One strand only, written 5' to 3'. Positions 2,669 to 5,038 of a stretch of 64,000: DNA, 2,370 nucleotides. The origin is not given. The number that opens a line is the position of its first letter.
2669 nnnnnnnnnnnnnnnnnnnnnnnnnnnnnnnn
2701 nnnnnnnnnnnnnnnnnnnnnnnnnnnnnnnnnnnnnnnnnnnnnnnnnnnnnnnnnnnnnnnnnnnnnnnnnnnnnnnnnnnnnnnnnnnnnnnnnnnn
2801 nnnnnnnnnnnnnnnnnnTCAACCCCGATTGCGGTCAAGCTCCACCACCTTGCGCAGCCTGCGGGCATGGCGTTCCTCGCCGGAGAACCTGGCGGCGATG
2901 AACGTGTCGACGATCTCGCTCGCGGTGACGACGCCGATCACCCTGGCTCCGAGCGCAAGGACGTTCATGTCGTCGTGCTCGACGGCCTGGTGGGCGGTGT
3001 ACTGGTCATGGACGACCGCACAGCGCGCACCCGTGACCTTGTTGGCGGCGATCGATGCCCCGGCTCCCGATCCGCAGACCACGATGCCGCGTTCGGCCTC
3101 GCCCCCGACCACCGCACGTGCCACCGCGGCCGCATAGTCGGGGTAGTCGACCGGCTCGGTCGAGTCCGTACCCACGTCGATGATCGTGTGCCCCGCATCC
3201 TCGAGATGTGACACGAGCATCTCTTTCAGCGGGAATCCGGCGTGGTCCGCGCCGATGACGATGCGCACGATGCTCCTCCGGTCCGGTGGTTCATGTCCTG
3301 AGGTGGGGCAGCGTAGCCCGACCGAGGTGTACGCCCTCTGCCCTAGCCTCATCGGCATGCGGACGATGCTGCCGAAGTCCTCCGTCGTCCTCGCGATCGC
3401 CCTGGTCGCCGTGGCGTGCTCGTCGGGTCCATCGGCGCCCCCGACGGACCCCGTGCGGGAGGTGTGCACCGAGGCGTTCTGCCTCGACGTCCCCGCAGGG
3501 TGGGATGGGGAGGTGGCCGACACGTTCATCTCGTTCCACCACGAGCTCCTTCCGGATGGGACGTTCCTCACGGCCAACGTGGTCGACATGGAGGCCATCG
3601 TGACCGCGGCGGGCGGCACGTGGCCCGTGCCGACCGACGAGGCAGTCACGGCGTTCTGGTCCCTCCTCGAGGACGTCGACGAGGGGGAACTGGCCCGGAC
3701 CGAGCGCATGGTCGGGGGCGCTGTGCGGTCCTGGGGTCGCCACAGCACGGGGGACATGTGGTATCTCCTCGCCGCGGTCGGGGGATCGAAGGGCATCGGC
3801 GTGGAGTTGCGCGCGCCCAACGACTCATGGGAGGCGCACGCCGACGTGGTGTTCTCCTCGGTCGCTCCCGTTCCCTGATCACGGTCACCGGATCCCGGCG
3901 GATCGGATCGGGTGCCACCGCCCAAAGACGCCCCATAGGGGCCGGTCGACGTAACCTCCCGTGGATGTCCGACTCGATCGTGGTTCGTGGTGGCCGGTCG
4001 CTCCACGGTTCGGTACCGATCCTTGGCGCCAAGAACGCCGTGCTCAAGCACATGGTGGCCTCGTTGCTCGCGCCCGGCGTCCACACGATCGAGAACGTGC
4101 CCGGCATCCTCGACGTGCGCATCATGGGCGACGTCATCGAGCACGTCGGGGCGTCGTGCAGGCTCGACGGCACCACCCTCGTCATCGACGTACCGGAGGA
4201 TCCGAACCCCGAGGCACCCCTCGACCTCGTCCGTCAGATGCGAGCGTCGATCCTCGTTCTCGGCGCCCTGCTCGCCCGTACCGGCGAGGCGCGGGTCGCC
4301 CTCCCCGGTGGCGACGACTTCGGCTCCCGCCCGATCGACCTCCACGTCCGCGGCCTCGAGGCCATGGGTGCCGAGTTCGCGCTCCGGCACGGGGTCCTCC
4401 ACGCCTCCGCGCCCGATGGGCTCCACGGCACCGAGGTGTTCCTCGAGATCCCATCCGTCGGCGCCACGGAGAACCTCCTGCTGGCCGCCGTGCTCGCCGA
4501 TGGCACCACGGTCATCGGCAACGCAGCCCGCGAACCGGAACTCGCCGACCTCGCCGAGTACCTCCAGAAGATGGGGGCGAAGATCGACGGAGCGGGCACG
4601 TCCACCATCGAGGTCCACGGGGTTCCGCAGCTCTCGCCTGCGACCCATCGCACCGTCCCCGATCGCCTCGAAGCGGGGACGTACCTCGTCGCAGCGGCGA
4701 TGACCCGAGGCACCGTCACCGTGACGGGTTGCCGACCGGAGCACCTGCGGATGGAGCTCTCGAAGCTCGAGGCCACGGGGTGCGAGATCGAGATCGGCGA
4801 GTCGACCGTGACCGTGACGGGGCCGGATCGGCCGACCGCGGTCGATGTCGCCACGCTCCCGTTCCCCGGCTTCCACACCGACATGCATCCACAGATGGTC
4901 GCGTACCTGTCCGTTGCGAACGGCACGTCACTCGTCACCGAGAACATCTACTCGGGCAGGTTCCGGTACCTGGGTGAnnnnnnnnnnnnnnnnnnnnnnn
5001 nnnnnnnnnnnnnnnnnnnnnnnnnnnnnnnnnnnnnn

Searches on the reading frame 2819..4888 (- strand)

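Call 25: search_protein_families(library=pfam, proteins=[window:2819-4888:-], max_evalue=0.00001)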
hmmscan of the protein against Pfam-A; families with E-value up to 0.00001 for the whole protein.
window:2819-4888:- (689 aa): 1 family
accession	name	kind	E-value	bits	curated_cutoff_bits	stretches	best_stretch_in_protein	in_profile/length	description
PF02502.23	LacAB_rpiB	-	4.1e-54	182.7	24.7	1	543-681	1-138/138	Ribose/Galactose Isomerase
